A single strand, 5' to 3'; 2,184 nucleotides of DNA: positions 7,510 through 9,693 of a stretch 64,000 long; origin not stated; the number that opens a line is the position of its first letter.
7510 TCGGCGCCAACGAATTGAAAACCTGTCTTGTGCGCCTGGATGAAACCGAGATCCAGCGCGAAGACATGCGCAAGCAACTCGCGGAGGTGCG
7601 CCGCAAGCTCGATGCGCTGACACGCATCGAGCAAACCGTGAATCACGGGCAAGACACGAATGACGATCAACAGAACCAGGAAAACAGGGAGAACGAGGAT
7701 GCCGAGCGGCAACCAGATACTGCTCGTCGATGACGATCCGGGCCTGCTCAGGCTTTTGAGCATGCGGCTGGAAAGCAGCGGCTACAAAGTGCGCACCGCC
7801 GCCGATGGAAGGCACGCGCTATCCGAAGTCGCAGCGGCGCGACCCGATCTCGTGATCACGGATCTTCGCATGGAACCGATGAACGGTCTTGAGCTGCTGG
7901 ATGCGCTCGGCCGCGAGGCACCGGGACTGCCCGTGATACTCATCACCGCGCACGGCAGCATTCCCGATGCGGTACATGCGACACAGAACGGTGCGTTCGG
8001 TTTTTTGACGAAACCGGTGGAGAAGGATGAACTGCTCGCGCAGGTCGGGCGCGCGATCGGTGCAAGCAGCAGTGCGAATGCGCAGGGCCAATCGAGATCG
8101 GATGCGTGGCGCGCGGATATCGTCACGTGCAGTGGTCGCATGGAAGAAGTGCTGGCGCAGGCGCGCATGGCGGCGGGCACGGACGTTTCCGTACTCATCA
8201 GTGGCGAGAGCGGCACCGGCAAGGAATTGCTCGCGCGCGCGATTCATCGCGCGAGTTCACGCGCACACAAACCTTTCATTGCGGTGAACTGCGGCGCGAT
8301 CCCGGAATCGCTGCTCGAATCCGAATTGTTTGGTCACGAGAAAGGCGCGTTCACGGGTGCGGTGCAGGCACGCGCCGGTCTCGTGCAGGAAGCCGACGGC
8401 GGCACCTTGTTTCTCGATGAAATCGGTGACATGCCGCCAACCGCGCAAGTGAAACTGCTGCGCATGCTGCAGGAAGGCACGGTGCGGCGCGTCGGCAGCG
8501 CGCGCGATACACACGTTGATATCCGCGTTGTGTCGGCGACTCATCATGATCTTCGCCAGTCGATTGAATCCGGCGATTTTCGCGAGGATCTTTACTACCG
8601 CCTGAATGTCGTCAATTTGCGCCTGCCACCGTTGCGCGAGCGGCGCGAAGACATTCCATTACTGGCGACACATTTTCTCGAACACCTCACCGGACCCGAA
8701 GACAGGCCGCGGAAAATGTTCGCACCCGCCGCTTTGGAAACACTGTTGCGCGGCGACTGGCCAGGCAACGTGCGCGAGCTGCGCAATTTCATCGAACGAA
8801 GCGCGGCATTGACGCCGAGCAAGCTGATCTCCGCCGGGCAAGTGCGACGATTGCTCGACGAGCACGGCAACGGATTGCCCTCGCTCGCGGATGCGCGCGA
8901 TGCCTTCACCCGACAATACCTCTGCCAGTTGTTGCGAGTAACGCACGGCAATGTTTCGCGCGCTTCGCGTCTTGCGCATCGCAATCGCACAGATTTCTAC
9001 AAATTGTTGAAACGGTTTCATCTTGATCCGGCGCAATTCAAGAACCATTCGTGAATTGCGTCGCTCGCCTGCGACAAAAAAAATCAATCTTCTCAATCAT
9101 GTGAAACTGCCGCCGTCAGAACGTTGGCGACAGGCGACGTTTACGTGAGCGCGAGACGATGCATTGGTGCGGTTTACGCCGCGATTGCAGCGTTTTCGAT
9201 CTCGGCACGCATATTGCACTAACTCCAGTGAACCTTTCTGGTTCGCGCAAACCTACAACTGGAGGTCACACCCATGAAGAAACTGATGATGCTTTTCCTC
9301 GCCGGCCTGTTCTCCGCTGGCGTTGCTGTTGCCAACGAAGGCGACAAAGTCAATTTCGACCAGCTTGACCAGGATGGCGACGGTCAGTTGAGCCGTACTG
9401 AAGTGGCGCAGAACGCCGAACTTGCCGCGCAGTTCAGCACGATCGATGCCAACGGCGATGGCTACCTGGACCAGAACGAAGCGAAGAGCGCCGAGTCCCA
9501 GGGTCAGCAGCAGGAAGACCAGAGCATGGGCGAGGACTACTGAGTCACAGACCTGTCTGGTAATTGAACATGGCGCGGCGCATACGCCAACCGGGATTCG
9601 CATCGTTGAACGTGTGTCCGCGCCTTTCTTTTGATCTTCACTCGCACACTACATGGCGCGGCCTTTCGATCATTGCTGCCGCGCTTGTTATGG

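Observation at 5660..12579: GlrK/QseG/GlrR-type sigma-54 two-component module directly upstream of an island of three secreted EF-hand proteins and a small OM beta-barrel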

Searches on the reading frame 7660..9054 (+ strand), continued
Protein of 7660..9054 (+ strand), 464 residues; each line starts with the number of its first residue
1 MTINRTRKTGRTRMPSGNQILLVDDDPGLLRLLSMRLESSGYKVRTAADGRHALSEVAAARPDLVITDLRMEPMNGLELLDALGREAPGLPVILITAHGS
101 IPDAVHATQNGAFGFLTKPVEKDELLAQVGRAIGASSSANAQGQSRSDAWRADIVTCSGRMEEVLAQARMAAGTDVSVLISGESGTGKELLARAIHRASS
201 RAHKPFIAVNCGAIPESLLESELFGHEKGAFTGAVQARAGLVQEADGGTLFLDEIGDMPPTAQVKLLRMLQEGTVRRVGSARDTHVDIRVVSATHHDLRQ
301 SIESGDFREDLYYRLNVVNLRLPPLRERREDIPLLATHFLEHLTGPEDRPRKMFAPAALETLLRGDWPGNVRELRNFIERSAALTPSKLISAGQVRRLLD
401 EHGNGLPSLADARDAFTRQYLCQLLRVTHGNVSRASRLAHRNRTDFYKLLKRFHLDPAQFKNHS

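Call 40: find_encoding_contigs(protein=P0093, flank=6000, max_places=1)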
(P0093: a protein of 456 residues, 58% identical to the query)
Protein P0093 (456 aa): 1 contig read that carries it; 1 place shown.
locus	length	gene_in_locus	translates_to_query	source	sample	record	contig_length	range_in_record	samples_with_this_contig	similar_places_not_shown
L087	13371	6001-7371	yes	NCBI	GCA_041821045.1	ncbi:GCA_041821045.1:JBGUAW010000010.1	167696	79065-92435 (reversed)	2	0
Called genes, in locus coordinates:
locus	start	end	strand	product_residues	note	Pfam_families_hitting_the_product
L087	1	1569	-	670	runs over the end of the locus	PF00270:DEAD (faint), PF04851:ResIII, PF17757:UvrB_inter, PF27431:UvrB_3rd, PF00271:Helicase_C, PF12344:UvrB, PF02151:UVR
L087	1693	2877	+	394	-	PF00155:Aminotran_1_2, PF12897:Asp_aminotransf (weak)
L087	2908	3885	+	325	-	PF10017:Methyltransf_33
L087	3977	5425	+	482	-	PF00672:HAMP (weak), PF00512:HisKA, PF02518:HATPase_c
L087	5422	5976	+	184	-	-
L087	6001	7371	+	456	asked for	PF00072:Response_reg, PF00158:Sigma54_activat, PF14532:Sigma54_activ_2, PF07728:AAA_5 (weak), PF25601:AAA_lid_14, PF02954:HTH_8 (weak)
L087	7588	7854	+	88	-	PF13499:EF-hand_7 (faint), PF00036:EF-hand_1 (faint), PF13202:EF-hand_5 (faint), PF13405:EF-hand_6 (faint)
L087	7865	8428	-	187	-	PF01661:Macro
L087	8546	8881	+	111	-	PF11743:DUF3301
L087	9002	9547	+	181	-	PF03843:Slp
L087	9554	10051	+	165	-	PF03843:Slp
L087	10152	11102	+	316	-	PF00174:Oxidored_molyb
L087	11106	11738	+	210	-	PF01794:Ferric_reduct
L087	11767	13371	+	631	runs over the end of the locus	PF00005:ABC_tran, PF02463:SMC_N (faint), PF12848:ABC_tran_Xtn, PF00005:ABC_tran, PF13304:AAA_21 (weak), PF16326:ABC_tran_CTD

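Call 41: find_encoding_contigs(protein=P0128, flank=6000, max_places=1)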
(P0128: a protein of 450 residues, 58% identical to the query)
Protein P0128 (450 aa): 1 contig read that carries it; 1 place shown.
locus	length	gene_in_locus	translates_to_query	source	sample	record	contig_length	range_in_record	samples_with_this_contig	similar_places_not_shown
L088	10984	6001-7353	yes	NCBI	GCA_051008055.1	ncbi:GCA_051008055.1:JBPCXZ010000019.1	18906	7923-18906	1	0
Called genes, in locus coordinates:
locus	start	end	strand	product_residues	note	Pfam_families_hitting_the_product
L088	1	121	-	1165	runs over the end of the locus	PF13185:GAF_2, PF08447:PAS_3, PF13426:PAS_9, PF00989:PAS, PF08448:PAS_4, PF13426:PAS_9, PF00990:GGDEF, PF00563:EAL, +5 more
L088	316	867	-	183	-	-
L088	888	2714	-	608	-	PF13620:CarboxypepD_reg (weak)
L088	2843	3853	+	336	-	PF01073:3Beta_HSD, PF01370:Epimerase, PF02719:Polysacc_synt_2, PF04321:RmlD_sub_bind, PF07993:NAD_binding_4 (faint), PF13460:NAD_binding_10 (weak), PF16363:GDP_Man_Dehyd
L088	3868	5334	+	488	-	PF00512:HisKA, PF02518:HATPase_c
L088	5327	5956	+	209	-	-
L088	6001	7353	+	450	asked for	PF00072:Response_reg, PF00158:Sigma54_activat, PF14532:Sigma54_activ_2, PF00004:AAA (weak), PF07728:AAA_5 (weak), PF25601:AAA_lid_14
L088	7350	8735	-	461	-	PF00072:Response_reg, PF00158:Sigma54_activat, PF01078:Mg_chelatase (weak), PF14532:Sigma54_activ_2, PF00004:AAA (weak), PF07728:AAA_5, PF25601:AAA_lid_14, PF02954:HTH_8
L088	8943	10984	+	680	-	PF07715:Plug, PF00593:TonB_dep_Rec_b-barrel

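Call 42: find_encoding_contigs(protein=P0117, flank=6000, max_places=1)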
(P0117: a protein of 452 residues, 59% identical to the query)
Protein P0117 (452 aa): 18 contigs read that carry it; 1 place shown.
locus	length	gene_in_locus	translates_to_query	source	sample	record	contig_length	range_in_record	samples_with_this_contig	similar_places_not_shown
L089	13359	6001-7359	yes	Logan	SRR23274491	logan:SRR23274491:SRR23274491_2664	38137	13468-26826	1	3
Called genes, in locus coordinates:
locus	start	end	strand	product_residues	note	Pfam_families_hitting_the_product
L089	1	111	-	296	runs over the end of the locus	PF13622:4HBT_3, PF20789:4HBT_3C, PF02551:Acyl_CoA_thio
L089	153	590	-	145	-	PF13622:4HBT_3, PF03061:4HBT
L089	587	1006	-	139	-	PF03061:4HBT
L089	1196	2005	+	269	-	PF00378:ECH_1, PF16113:ECH_2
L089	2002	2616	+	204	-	PF02190:LON_substr_bdg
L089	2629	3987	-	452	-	PF01523:PmbA_TldD_1st, PF19290:PmbA_TldD_2nd, PF19289:PmbA_TldD_3rd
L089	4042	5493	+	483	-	PF00672:HAMP, PF00512:HisKA, PF02518:HATPase_c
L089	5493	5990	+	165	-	-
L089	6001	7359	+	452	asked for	PF00072:Response_reg, PF00158:Sigma54_activat, PF14532:Sigma54_activ_2, PF07728:AAA_5 (faint), PF25601:AAA_lid_14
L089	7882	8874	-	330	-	-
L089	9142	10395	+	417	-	PF00512:HisKA (weak), PF13581:HATPase_c_2 (weak), PF02518:HATPase_c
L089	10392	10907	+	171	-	PF00072:Response_reg, PF02954:HTH_8, PF13556:HTH_30 (weak)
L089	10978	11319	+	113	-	-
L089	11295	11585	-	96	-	-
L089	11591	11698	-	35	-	-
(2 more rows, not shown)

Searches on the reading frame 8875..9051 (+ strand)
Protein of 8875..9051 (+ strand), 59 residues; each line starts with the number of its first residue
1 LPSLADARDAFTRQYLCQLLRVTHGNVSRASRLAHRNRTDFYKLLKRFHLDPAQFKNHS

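Call 46: find_related_loci(query=A4, collection=metagenome_contigs, flank=6000)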
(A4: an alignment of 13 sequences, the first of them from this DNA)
Query A4 (59 aa) in metagenome_contigs; peptide patterns used: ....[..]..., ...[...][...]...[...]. (x = any residue, [..] = any of these).
600 stretches matched a pattern (row limit reached: there are more); 586 encode a relative of the query (tblastn E <= 1e-3); the best 80 are kept; 80 distinct loci.
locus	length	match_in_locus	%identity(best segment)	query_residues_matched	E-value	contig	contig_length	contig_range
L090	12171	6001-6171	84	1-57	3e-29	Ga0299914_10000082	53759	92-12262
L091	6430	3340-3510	68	1-57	3e-23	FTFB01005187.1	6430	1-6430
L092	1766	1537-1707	68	1-57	4e-23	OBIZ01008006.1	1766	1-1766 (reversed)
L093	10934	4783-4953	68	1-57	4e-23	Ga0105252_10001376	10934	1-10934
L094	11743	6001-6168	70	1-56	7e-23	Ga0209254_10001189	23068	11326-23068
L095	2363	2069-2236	70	1-56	1e-22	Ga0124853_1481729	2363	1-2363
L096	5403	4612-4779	68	1-56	2e-22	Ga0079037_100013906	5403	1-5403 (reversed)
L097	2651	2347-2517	68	1-57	2e-22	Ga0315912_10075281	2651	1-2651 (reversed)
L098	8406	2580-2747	61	1-56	4e-22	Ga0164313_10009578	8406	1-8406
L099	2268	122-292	63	1-57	3e-22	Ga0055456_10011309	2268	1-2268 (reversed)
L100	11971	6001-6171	67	1-57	5e-22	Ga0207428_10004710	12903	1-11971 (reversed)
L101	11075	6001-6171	67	1-57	7e-22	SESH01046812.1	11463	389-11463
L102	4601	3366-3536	67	1-57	7e-22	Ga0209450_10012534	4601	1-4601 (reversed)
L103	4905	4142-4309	68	1-56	7e-22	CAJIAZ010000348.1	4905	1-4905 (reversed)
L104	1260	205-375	61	1-57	5e-22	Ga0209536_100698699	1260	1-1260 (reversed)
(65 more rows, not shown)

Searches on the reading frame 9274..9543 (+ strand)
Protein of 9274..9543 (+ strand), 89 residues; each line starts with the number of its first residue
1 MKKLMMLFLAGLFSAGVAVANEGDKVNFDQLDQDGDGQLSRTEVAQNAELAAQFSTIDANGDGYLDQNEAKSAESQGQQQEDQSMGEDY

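Call 3: search_protein_families(library=pfam, proteins=[window:9274-9543:+], max_evalue=0.01)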
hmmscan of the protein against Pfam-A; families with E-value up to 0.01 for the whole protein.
window:9274-9543:+ (89 aa): 7 families
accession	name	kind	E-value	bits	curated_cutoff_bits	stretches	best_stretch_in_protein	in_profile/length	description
PF13202.12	EF-hand_5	-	9e-10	38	25.9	2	28-43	5-20/25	EF hand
PF13405.12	EF-hand_6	-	1.7e-09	37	25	2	28-45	6-23/30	EF-hand domain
PF00036.39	EF-hand_1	-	1.5e-08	34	25.4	1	51-71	3-23/29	EF hand domain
PF13499.12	EF-hand_7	-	3.8e-08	34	30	1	49-73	3-27/67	EF-hand domain pair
PF13833.12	EF-hand_8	-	5.2e-05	23.3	28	0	49-69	26-46/54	EF-hand domain pair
PF23657.1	DUF7151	-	0.00043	20.6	27.2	0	57-72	26-41/46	Domain of unknown function (DUF7151)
PF10591.15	SPARC_Ca_bdg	-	0.0012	19.6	22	0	50-72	56-78/113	Secreted protein acidic and rich in cysteine Ca binding region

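Call 4: search_protein_families(library=ncbifam, proteins=[window:9274-9543:+], max_evalue=0.01)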
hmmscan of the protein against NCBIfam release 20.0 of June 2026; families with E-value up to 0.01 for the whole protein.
window:9274-9543:+ (89 aa): 2 families
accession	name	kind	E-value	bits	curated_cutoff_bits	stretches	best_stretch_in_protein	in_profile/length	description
NF041410.1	XopAW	subfamily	4.6e-07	29.9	120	1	50-82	27-59/235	XopAW family type III secretion system calcium-binding effector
NF053806.1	lanmdlnLanM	equivalog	5.3e-07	29.8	135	1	4-75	5-75/132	lanmodulin LanM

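Call 66: search_solved_structures(query=window:9274-9540:+, max_evalue=0.01)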
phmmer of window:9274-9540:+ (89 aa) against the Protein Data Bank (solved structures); distinct sequences matched with E-value up to 0.01: 29.
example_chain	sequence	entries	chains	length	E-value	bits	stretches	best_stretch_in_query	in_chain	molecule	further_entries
2m7n_A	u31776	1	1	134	1.4e-10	44.7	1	23-69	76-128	Calcium-binding protein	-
1jfj_A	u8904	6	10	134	3.3e-10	43.5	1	23-69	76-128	CALCIUM-BINDING PROTEIN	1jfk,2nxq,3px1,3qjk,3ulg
2jnx_A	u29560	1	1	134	4.2e-07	33.6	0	19-69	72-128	Calcium binding protein 2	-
6mi5_X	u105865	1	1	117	0.00014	25.6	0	27-72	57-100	Lanmodulin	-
8fns_A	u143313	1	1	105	0.00032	24.5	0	27-72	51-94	EF-hand domain-containing protein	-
2m7k_A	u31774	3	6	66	0.00039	24.2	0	30-70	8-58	Calcium-binding protein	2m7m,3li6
2i18_A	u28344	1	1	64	0.00084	23.1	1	23-69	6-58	Calcium-binding protein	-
1yx7_A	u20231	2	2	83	0.00095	23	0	47-69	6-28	Calsensin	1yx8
2k0j_A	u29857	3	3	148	0.0014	22.4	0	27-71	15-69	calmodulin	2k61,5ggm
2doq_A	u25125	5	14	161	0.0018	22.1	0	45-73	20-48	Cell division control protein 31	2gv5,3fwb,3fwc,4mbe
2r2i_A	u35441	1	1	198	0.0021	21.9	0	20-48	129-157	Guanylyl cyclase-activating protein 1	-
6plm_C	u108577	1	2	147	0.0023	21.7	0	28-70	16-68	Calmodulin-2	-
8aht_A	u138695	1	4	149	0.0024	21.7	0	47-73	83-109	Calmodulin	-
1nya_A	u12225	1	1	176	0.0031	21.3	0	18-59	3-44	Calerythrin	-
3l19_A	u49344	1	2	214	0.0035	21.1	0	45-72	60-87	Calcium/calmodulin dependent protein kinase with a kinase domain and 4 calmodulin like EF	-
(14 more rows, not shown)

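Call 74: find_homologous_proteins(query=window:9274-9540:+, max_evalue=0.001)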
Query window:9274-9540:+ (89 aa): 33 proteins with E <= 0.001 among 37 candidates.
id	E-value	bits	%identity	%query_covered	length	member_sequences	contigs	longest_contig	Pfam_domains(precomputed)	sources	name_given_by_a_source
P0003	6.1e-48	178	100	100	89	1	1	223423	PF13405.13,PF13499.13,PF13202.13,PF00036.39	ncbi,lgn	ncbi:MAG TPA: hypothetical protein VF275_01055 [Gammaproteobacteria bacterium]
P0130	2.3e-37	144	85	100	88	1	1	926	PF13405.13,PF13499.13,PF13202.13,PF00036.39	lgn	-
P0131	7.6e-37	143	83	100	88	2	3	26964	PF13405.13,PF13499.13,PF13202.13,PF00036.39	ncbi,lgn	ncbi:MAG TPA: hypothetical protein VF267_05035 [Gammaproteobacteria bacterium]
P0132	2.3e-36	141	81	100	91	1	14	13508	PF13405.13,PF13499.13,PF13202.13,PF00036.39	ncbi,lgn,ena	-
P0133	5.8e-35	137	78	100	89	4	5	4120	PF13405.13,PF13499.13,PF13202.13,PF00036.39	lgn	-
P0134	4.9e-32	127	76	100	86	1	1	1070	PF13405.13,PF13499.13,PF13202.13,PF00036.39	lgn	-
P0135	1.2e-31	126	73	100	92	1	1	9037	PF13405.13,PF13499.13,PF13833.13,PF13202.13,PF00036.39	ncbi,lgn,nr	ncbi:MAG: EF-hand domain-containing protein [Proteobacteria bacterium]|nr:EF-hand domain-containing 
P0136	3.9e-31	124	86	80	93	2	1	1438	PF13405.13,PF13499.13,PF13833.13,PF13202.13,PF00036.39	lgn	-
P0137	4.4e-31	124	75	100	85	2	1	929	PF13405.13,PF13499.13,PF13202.13,PF00036.39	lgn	-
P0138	3.2e-29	118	72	100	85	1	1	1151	PF13405.13,PF13499.13,PF13833.13,PF13202.13,PF00036.39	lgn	-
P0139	3.3e-29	118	71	100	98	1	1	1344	PF13405.13,PF13499.13,PF13202.13,PF00036.39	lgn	-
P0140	5.4e-29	118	72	100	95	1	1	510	PF13405.13,PF13499.13,PF13202.13,PF00036.39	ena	-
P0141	1.2e-28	116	73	100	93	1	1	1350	PF13405.13,PF13499.13,PF13202.13,PF00036.39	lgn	-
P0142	1.8e-27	113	70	100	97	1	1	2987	PF13405.13,PF13499.13,PF13202.13,PF00036.39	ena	-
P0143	3.2e-27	112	70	100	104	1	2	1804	PF13405.13,PF13499.13,PF13833.13,PF13202.13,PF00036.39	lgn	-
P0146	5.4e-26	108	62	100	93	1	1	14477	PF13405.13,PF13499.13,PF13833.13,PF13202.13,PF00036.39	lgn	-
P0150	3.2e-24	102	60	100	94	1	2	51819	PF13405.13,PF13499.13,PF13833.13,PF13202.13,PF00036.39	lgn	-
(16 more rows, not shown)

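Call 77: find_encoding_contigs(protein=P0150, flank=7000, max_places=1)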
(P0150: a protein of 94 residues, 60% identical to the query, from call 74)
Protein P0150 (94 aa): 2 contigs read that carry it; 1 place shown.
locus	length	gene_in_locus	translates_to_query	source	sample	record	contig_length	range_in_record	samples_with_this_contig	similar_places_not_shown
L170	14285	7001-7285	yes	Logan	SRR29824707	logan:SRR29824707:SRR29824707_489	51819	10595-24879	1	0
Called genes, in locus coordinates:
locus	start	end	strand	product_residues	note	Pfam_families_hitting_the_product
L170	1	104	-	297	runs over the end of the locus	PF01209:Ubie_methyltran, PF13489:Methyltransf_23, PF08241:Methyltransf_11, PF08242:Methyltransf_12, PF13649:Methyltransf_25, PF13847:Methyltransf_31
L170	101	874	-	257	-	PF00561:Abhydrolase_1, PF00975:Thioesterase (faint), PF12146:Hydrolase_4, PF12697:Abhydrolase_6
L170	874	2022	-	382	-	PF00155:Aminotran_1_2, PF01212:Beta_elim_lyase (faint)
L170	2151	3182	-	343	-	PF04055:Radical_SAM, PF06968:BATS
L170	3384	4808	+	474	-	PF00512:HisKA, PF02518:HATPase_c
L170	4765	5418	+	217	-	-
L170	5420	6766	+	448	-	PF00072:Response_reg, PF00158:Sigma54_activat, PF14532:Sigma54_activ_2, PF07724:AAA_2 (weak), PF07728:AAA_5 (weak), PF25601:AAA_lid_14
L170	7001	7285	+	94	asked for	PF13499:EF-hand_7 (faint), PF00036:EF-hand_1 (faint), PF13405:EF-hand_6 (faint), PF13833:EF-hand_8 (faint), PF13202:EF-hand_5 (faint)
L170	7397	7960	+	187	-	PF13505:OMP_b-brl, PF01389:OmpA_membrane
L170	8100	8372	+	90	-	PF13202:EF-hand_5 (faint), PF00036:EF-hand_1 (faint), PF13405:EF-hand_6 (faint), PF13499:EF-hand_7 (faint)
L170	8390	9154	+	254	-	PF23564:EF-hand_FSTL1 (faint), PF00036:EF-hand_1 (faint), PF13202:EF-hand_5 (faint), PF13405:EF-hand_6 (faint), PF13499:EF-hand_7 (faint), PF13833:EF-hand_8 (faint), PF23657:DUF7151 (faint)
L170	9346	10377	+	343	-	PF10591:SPARC_Ca_bdg (faint), PF00036:EF-hand_1 (faint), PF13202:EF-hand_5 (faint), PF13405:EF-hand_6 (faint), PF13499:EF-hand_7 (faint), PF23657:DUF7151 (faint)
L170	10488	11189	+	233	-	PF18912:DZR_2, PF00156:Pribosyltran (weak)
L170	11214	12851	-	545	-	PF01425:Amidase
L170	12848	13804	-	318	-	PF01040:UbiA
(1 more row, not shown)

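Call 78: find_encoding_contigs(protein=P0146, flank=7000, max_places=1)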
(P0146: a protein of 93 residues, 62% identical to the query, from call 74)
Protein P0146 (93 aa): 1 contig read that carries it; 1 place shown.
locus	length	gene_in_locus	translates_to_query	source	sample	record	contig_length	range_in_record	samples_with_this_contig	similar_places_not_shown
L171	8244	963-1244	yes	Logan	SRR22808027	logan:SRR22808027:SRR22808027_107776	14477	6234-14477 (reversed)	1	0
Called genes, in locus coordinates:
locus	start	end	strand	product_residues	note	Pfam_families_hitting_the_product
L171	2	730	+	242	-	?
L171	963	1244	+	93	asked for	PF13499:EF-hand_7 (faint), PF00036:EF-hand_1 (faint), PF13202:EF-hand_5 (faint), PF13405:EF-hand_6 (faint), PF13833:EF-hand_8 (faint)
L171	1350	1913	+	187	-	PF13505:OMP_b-brl, PF01389:OmpA_membrane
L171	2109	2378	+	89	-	PF13202:EF-hand_5 (faint), PF00036:EF-hand_1 (faint), PF13405:EF-hand_6 (faint), PF13499:EF-hand_7 (faint)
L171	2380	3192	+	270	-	PF00036:EF-hand_1 (faint), PF13202:EF-hand_5 (faint), PF13405:EF-hand_6 (faint), PF13499:EF-hand_7 (faint), PF13833:EF-hand_8 (faint), PF23657:DUF7151 (faint)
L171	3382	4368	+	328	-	PF10591:SPARC_Ca_bdg (faint), PF23564:EF-hand_FSTL1 (faint), PF00036:EF-hand_1 (faint), PF13202:EF-hand_5 (faint), PF13405:EF-hand_6 (faint), PF13499:EF-hand_7 (faint), PF23657:DUF7151 (faint)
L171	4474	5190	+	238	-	PF18912:DZR_2 (weak), PF00156:Pribosyltran (weak)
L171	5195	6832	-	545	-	PF01425:Amidase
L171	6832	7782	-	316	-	PF01040:UbiA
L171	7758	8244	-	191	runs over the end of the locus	PF04345:Chor_lyase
